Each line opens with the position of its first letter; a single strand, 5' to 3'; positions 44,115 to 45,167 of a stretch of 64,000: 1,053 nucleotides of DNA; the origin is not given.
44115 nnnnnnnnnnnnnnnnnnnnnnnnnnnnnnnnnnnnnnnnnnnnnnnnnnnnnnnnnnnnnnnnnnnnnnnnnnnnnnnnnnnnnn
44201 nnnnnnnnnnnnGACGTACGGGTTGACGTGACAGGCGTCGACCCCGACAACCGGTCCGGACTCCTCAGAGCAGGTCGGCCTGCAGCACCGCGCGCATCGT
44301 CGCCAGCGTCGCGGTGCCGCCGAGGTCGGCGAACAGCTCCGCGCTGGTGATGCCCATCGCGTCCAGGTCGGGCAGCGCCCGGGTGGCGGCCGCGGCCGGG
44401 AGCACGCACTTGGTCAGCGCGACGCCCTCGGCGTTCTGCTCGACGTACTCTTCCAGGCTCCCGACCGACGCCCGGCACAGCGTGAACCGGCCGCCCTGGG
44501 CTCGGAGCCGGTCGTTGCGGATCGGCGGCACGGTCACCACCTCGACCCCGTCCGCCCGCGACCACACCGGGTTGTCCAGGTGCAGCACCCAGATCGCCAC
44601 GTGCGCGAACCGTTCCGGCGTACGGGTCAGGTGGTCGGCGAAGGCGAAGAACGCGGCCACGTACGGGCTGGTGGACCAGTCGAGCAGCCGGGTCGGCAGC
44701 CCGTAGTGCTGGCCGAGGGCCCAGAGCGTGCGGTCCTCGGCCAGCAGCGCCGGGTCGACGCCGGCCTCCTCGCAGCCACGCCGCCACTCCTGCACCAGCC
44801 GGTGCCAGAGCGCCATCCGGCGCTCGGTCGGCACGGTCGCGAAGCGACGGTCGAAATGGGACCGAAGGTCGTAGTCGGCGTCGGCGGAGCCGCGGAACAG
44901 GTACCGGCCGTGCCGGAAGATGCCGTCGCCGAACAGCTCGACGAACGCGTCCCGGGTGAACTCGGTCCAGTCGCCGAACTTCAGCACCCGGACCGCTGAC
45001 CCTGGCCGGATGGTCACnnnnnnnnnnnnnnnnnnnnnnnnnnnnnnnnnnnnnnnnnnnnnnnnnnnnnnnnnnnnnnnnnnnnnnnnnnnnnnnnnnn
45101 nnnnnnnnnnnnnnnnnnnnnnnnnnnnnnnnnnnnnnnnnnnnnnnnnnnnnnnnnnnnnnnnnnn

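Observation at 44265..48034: Coupled STAND-like NTPase and FRG-domain protein, divergent from an uncharacterised membrane-anchored protein: a candidate undescribed conflict/defence module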

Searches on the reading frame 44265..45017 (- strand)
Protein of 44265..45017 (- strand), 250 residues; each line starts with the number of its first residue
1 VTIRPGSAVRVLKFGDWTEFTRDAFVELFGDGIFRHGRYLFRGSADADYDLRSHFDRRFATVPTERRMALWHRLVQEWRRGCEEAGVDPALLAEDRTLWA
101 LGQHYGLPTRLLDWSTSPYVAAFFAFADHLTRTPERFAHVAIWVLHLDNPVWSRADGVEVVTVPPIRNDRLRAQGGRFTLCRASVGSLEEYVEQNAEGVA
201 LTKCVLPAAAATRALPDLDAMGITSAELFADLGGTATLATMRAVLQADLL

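Call 4: search_protein_families(library=pfam, proteins=[window:44265-45017:-], max_evalue=1)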
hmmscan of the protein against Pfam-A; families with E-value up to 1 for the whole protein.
window:44265-45017:- (250 aa): 1 family
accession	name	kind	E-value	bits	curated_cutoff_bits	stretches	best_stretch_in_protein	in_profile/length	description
PF08867.16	FRG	-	3.1e-19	70.1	25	1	38-130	2-90/94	FRG domain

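Call 5: search_protein_families(library=padloc, proteins=[window:44265-45017:-], max_evalue=1)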
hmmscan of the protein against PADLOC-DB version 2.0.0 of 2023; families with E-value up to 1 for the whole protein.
window:44265-45017:- (250 aa): 14 families
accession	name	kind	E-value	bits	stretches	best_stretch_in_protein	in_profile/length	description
PDLC04937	PDC-S15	-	1.1e-54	183.8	1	8-243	11-248/254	-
PDLC04938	PDC-S15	-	1.6e-32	111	1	25-238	51-265/276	-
PDLC04934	PDC-S15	-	2.9e-25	87.2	1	10-185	35-208/416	-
PDLC04931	PDC-S15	-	2e-24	84.9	1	37-239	63-268/282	-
PDLC04936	PDC-S15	-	1.1e-18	65.7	2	102-158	99-154/300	-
PDLC04940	PDC-S15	-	2.9e-16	57.9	1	39-236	57-260/280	-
PDLC04933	PDC-S15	-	5.1e-16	57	2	39-143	30-123/286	-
PDLC04935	PDC-S15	-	1.2e-15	55.4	1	23-193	121-287/535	-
PDLC04929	PDC-S15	-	1.1e-11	43.1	1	99-150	95-146/308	-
PDLC04926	PDC-S15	-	9.3e-11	39.3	2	32-128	27-120/300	-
PDLC04927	PDC-S15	-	2.4e-10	37.9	1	103-129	93-119/422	-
PDLC04932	PDC-S15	-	2.7e-08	31.6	1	95-129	108-142/324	-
PDLC04930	PDC-S15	-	4.6e-07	27.2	1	103-132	89-118/380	-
PDLC04939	PDC-S15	-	0.00048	17.1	1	102-126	85-109/487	-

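Call 6: search_protein_families(library=ncbifam, proteins=[window:44265-45017:-], max_evalue=1)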
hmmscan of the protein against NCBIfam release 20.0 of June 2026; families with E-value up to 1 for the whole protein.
window:44265-45017:- (250 aa): 0 families

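Call 19: find_homologous_proteins(query=window:44265-45017:-)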
Query window:44265-45017:- (250 aa): 1528 proteins with E <= 0.001 among 5141 candidates; the best 120 are listed.
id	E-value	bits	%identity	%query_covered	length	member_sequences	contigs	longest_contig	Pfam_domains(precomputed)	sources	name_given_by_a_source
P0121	6.7e-164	562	99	100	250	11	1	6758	PF08867.17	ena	-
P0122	6.8e-152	522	94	97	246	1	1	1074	PF08867.17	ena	-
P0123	9.4e-152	522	92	100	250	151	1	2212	PF08867.17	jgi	-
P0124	2.5e-150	517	91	100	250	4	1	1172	PF08867.17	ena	-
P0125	2.4e-144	498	88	100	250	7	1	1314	PF08867.17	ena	-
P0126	1.3e-141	489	87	97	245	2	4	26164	PF08867.17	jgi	jgi:hypothetical protein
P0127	1.7e-141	488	88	98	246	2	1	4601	PF08867.17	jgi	jgi:hypothetical protein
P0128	3.4e-136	471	85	98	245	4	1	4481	PF08867.17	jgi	jgi:hypothetical protein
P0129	4.8e-135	467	85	97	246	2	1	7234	PF08867.17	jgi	jgi:FRG domain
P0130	1.7e-134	465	84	98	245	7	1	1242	PF08867.17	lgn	-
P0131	1.3e-133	462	84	97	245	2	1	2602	PF08867.17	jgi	jgi:hypothetical protein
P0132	6.8e-133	460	84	97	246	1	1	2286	PF08867.17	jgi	jgi:FRG domain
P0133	1.0e-132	459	85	100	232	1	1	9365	PF08867.17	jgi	jgi:hypothetical protein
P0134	1.1e-131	456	82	97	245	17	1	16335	PF08867.17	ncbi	ncbi:MAG TPA: FRG domain-containing protein [Mycobacteriales bacterium]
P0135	1.0e-130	453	82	97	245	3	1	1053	PF08867.17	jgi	jgi:hypothetical protein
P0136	2.4e-128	445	80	97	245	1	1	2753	PF08867.17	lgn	-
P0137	3.8e-128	444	79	97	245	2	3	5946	PF08867.17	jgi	jgi:hypothetical protein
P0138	7.2e-126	437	79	98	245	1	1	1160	PF08867.17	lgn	-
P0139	3.0e-123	428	78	98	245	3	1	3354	PF08867.17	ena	-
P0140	6.0e-123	427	78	97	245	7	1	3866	PF08867.17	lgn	-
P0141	1.9e-118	413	76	96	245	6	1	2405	PF08867.17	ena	-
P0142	1.9e-118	413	74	97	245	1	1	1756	PF08867.17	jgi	jgi:hypothetical protein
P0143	2.5e-118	412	76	96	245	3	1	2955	PF08867.17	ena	-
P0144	1.3e-117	410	74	97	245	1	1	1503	PF08867.17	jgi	jgi:hypothetical protein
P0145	7.9e-117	407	75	96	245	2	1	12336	PF08867.17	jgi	jgi:hypothetical protein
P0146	1.1e-116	407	75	96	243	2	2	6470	PF08867.17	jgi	jgi:hypothetical protein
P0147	1.3e-115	403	76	96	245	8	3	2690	PF08867.17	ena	-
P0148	3.2e-115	402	74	96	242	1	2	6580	PF08867.17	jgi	jgi:hypothetical protein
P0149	3.9e-115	402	75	96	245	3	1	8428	PF08867.17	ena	-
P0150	6.4e-115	401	73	97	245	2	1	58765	PF08867.17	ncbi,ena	-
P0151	1.0e-114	400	75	96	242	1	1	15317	PF08867.17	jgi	jgi:hypothetical protein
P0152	3.1e-114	399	73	96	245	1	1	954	PF08867.17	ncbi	-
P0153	1.2e-113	397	73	97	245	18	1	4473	PF08867.17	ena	-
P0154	1.8e-111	390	72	96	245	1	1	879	PF08867.17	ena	-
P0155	3.7e-111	389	91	76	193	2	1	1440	PF08867.17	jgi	-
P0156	4.0e-111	389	76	93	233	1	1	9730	PF08867.17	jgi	-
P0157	2.7e-110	386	72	97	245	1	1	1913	PF08867.17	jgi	-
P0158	2.1e-109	383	71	97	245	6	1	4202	PF08867.17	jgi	jgi:hypothetical protein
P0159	4.2e-108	379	72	96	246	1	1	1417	PF08867.17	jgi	jgi:hypothetical protein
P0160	8.7e-108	378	74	92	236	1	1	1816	PF08867.17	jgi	jgi:hypothetical protein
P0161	7.3e-107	375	71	96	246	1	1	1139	PF08867.17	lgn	-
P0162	2.3e-98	347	64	96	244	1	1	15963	PF08867.17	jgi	jgi:hypothetical protein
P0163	2.3e-97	344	66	95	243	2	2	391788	PF08867.17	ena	-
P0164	2.5e-97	343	65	96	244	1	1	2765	PF08867.17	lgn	-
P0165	1.4e-96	341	63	92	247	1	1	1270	PF08867.17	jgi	jgi:hypothetical protein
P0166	2.6e-96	340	63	96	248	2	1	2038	PF08867.17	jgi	jgi:hypothetical protein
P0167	6.7e-96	339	65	95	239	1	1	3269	PF08867.17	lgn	-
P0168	1.4e-95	338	64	97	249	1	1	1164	PF08867.17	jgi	jgi:hypothetical protein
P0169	1.4e-95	338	66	95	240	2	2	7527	PF08867.17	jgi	jgi:hypothetical protein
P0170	3.0e-95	337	64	96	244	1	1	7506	PF08867.17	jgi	jgi:hypothetical protein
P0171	5.0e-95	336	65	95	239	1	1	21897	PF08867.17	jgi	jgi:hypothetical protein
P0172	6.4e-95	336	62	96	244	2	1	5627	PF08867.17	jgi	-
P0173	8.8e-95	335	65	96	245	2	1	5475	PF08867.17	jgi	-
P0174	1.5e-94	334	63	98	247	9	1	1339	PF08867.17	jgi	jgi:hypothetical protein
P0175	2.1e-94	334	61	96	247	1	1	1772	PF08867.17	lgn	-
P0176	3.3e-94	333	62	96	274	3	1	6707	PF08867.17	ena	-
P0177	4.7e-94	333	64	97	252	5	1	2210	PF08867.17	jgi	-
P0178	7.4e-94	332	64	96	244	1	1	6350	PF08867.17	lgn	-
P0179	7.5e-94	332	62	94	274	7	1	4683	PF08867.17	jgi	jgi:hypothetical protein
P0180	2.2e-93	331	62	96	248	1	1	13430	PF08867.17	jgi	jgi:FRG domain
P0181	2.9e-93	330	63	96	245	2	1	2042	PF08867.17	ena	-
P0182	5.9e-93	329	63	96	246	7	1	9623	PF08867.17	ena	-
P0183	6.3e-93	329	63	96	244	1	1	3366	PF08867.17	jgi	jgi:hypothetical protein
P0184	7.2e-93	329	61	96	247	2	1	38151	PF08867.17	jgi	jgi:hypothetical protein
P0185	7.4e-93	329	62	96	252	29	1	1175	PF08867.17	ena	-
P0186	1.1e-92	328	62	96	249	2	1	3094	PF08867.17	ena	-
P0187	1.7e-92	328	62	97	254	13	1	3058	PF08867.17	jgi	-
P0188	2.7e-92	327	58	94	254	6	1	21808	PF08867.17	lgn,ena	-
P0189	3.2e-92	327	62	96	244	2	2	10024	PF08867.17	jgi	-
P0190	3.4e-92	327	60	96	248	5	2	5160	PF08867.17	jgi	jgi:hypothetical protein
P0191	3.8e-92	326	63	96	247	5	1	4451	PF08867.17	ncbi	ncbi:MAG: hypothetical protein V7637_4671 [Mycobacteriales bacterium]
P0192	4.3e-92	326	61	97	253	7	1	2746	PF08867.17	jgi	jgi:hypothetical protein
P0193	8.3e-92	325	58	96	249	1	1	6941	PF08867.17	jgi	jgi:hypothetical protein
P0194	2.0e-91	324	61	96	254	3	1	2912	PF08867.17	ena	-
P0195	2.2e-91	324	61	96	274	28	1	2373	PF08867.17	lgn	-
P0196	2.4e-91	324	63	96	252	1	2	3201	PF08867.17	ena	-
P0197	2.4e-91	324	57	96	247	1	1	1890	PF08867.17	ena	-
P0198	3.6e-91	323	59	96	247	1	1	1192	PF08867.17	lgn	-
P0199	3.7e-91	323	61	97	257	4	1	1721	PF08867.17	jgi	jgi:hypothetical protein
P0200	3.8e-91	323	60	96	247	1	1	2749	PF08867.17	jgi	jgi:hypothetical protein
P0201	3.9e-91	323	59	96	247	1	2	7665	PF08867.17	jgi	jgi:hypothetical protein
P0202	4.7e-91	323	63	96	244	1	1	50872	PF08867.17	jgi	jgi:hypothetical protein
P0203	5.2e-91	323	59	96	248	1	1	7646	PF08867.17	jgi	jgi:hypothetical protein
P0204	7.2e-91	322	59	96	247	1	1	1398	PF08867.17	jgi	jgi:hypothetical protein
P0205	7.2e-91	322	59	96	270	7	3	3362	PF08867.17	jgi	jgi:hypothetical protein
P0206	7.7e-91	322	83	73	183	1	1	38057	PF08867.17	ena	-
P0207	7.8e-91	322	64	96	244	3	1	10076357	PF08867.17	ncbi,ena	-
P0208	1.2e-90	322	60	96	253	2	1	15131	PF08867.17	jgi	jgi:hypothetical protein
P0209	1.2e-90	322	60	95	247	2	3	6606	PF08867.17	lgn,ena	-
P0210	1.3e-90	322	59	96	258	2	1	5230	PF08867.17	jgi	jgi:FRG domain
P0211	2.2e-90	321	57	98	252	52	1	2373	PF08867.17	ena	-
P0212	2.3e-90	321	61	96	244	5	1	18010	PF08867.17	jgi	jgi:hypothetical protein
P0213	2.6e-90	320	61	96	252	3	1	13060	PF08867.17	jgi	jgi:hypothetical protein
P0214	3.4e-90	320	60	97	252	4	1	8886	PF08867.17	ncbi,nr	ncbi:MAG TPA: FRG domain-containing protein [Kineosporiaceae bacterium]|nr:FRG domain-containing pro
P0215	3.7e-90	320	59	96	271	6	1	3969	PF08867.17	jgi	jgi:hypothetical protein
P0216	4.4e-90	320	59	96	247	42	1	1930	PF08867.17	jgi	jgi:hypothetical protein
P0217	5.5e-90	319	60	96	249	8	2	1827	PF08867.17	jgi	-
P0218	6.0e-90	319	60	96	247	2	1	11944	PF08867.17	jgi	jgi:hypothetical protein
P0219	6.7e-90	319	61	96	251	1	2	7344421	PF08867.17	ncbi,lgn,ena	-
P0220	6.9e-90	319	61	97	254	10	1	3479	PF08867.17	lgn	-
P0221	7.3e-90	319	61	96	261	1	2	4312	PF08867.17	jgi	jgi:hypothetical protein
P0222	7.5e-90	319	63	96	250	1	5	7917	PF08867.17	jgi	jgi:hypothetical protein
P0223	1.0e-89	319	61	95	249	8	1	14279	PF08867.17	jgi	jgi:FRG domain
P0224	1.5e-89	318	59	96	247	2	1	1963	PF08867.17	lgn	-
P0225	1.9e-89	318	60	97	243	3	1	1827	PF08867.17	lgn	-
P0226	2.3e-89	317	58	96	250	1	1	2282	PF08867.17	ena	-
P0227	2.7e-89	317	60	96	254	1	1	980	PF08867.17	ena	-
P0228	2.9e-89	317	63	95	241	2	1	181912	PF08867.17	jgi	jgi:hypothetical protein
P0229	3.0e-89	317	63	96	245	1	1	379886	PF08867.17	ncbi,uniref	ncbi:FRG domain-containing protein [Spongisporangium articulatum]|uniref:FRG domain-containing prote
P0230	3.5e-89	317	57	96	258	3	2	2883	PF08867.17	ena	-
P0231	3.8e-89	317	57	96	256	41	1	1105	PF08867.17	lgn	-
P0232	3.8e-89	317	58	96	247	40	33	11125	PF08867.17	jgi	jgi:hypothetical protein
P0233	4.7e-89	316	59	96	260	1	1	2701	PF08867.17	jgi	jgi:hypothetical protein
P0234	5.8e-89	316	59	96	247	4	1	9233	PF08867.17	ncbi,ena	-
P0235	7.1e-89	316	62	96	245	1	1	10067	PF08867.17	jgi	jgi:FRG domain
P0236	1.6e-88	315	60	96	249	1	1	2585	PF08867.17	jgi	jgi:hypothetical protein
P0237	1.7e-88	315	58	96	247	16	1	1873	PF08867.17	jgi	-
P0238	1.7e-88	314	62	96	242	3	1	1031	PF08867.17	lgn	-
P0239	1.8e-88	314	61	96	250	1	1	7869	PF08867.17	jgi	jgi:hypothetical protein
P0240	1.9e-88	314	60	96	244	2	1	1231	PF08867.17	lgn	-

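Call 26: search_solved_structures(query=window:44265-45017:-, max_evalue=1)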
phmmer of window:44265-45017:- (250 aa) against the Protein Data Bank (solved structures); distinct sequences matched with E-value up to 1: 0.

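Call 30: find_related_loci(query=A2, collection=genome_contigs, flank=8000)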
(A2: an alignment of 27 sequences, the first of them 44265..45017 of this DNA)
Query A2 (250 aa) in genome_contigs; peptide patterns used: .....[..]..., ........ (x = any residue, [..] = any of these).
600 stretches matched a pattern (row limit reached: there are more); 587 encode a relative of the query (tblastn E <= 1e-3); the best 80 are kept; 80 distinct loci.
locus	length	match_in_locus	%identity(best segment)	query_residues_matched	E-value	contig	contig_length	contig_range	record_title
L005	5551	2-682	83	23-249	6e-120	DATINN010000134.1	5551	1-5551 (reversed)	MAG TPA_asm: Mycobacteriales bacterium isolate SMAG_U15797 k141_475629, whole genome shotgun sequence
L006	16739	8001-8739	68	7-250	1e-63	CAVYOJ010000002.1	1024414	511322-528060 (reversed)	MAG: uncultured Actinomycetota bacterium isolate MFD09212.bin.2.125 genome assembly, contig: contig_14934, whole genome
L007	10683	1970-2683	41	7-244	1e-53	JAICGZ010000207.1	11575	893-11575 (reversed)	MAG: Pyrinomonadaceae bacterium isolate CK_bin.38 k141_1131511_length_11575_cov_14.4496, whole genome shotgun sequence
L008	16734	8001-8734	52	7-246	2e-53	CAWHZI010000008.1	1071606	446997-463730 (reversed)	MAG: uncultured Actinomycetes bacterium isolate MFD04463.bin.1.148 genome assembly, contig: contig_24052, whole genome s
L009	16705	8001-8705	36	9-244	3e-52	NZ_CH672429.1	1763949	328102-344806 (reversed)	Marinomonas sp. MED121 scf_1099517007713, whole genome shotgun sequence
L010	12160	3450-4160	38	9-246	3e-49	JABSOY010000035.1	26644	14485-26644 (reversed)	MAG: Colwellia sp. isolate DT_20 DT-Colwellia-4_scaffold_36, whole genome shotgun sequence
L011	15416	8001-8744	39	4-246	1e-39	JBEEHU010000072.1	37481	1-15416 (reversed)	MAG: Verrucomicrobiota bacterium isolate BP_755 scaffold_1695437, whole genome shotgun sequence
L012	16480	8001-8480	44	89-246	2e-38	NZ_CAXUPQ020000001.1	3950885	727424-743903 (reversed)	Pararhizobium sp. LjRoot255 LJR255c1, whole genome shotgun sequence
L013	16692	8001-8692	34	12-242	6e-27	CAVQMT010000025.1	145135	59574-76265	MAG: uncultured Acidobacteriota bacterium isolate MFD00072.bin.2.96 genome assembly, contig: contig_32283, whole genome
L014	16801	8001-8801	32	1-236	3e-25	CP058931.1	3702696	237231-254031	MAG: Nitrospira sp. isolate DJ chromosome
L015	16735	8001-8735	31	3-245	5e-25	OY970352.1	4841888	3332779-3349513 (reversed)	MAG: uncultured Acidobacteriota bacterium isolate MFD01916.bin.c.5 genome assembly, chromosome: 1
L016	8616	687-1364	31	40-242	9e-21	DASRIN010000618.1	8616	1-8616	MAG TPA_asm: Gemmatimonadales bacterium isolate SMAG_U10111 k141_2305452, whole genome shotgun sequence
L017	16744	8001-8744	32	17-241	4e-20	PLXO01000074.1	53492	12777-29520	MAG: Acetobacteraceae bacterium isolate palsa_925 73.20120700_P3D.41_contig_25729, whole genome shotgun sequence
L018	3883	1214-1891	30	40-242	4e-20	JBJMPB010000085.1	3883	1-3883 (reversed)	MAG: Gemmatimonadales bacterium isolate 12C16O_0h_50_P10_coass_bin_6 k141_393689, whole genome shotgun sequence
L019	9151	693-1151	37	98-238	1e-19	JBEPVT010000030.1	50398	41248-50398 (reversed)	MAG: Gammaproteobacteria bacterium isolate 22E.semibin_refined.153_sub NODE_567_length_50398_cov_9.038993, whole genome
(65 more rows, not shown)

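Call 46: search_protein_families(library=pfam, proteins=[L008:8763-9521:+, L011:9048-9851:-, L011:4682-6016:+, L011:2783-5335:-], max_evalue=0.01)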
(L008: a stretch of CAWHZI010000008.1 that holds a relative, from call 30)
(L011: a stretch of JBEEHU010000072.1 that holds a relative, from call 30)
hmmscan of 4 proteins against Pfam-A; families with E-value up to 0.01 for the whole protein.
L008:8763-9521:+ (253 aa): 0 families

L011:9048-9851:- (268 aa): 0 families

L011:4682-6016:+ (445 aa): 3 families
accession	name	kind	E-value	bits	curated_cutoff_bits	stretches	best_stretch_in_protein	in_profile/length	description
PF01979.26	Amidohydro_1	-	4e-49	168.1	25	1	84-440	2-345/345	Amidohydrolase family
PF07969.17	Amidohydro_3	-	1.7e-16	61.2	29.7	2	232-440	243-471/472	Amidohydrolase family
PF01208.23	URO-D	-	0.0066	15.9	23.9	1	180-286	156-264/346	Uroporphyrinogen decarboxylase (URO-D)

L011:2783-5335:- (851 aa): 5 families
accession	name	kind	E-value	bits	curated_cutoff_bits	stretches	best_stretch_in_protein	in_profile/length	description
PF02129.25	Peptidase_S15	-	2.2e-40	139.4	23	1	295-559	1-261/262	X-Pro dipeptidyl-peptidase (S15 family)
PF08530.16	PepX_C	-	1.6e-21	77.7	22.5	1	614-844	17-214/217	X-Pro dipeptidyl-peptidase C-terminal non-catalytic domain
PF00326.27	Peptidase_S9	-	6.7e-06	26.2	22.6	1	330-424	3-104/213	Prolyl oligopeptidase family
PF12146.15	Hydrolase_4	-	4.8e-05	23.2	27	1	327-424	17-116/239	Serine aminopeptidase, S33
PF00561.26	Abhydrolase_1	-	0.00014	22.1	25.8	1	327-521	13-207/245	alpha/beta hydrolase fold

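Call 51: predict_structure(alignment_id=A4)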
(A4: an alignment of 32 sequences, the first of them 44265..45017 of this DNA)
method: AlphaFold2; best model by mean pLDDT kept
length: 250 residues; sequences in the alignment: 32
mean_pLDDT: 86.8   pTM: 0.85
mean pLDDT of the five models: 86.8, 84.2, 62.9, 62.1, 62.0
residues with pLDDT >= 90: 138; 70-90: 83; 50-70: 25; < 50: 4
segments of 3 or more residues with pLDDT < 50: 1-4
pLDDT, mean of each block of 10 residues (from residue 1): 67 95 84 78 90 93 92 95 93 86 89 91 91 81 95 91 72 78 93 95 95 90 70 83 81
secondary structure, 60 per line:
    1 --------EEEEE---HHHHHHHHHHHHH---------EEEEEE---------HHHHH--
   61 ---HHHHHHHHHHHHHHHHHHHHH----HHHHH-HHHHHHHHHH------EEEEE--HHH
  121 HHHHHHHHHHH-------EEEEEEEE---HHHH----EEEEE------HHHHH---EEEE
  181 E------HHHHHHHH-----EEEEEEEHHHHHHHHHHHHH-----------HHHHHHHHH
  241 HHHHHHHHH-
elements in order: E9-13 H17-29 E39-44 H54-58 H64-84 H89-93 H95-104 E111-115 H118-131 E139-146 H150-153 E158-162 H169-173 E177-181 H188-195 E201-207 H208-220 H232-249

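Call 67: search_protein_families(library=padloc, proteins=[L008:8763-9521:+], max_evalue=0.01)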
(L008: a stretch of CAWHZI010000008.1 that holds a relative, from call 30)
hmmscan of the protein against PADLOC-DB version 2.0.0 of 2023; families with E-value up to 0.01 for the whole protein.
L008:8763-9521:+ (253 aa): 0 families
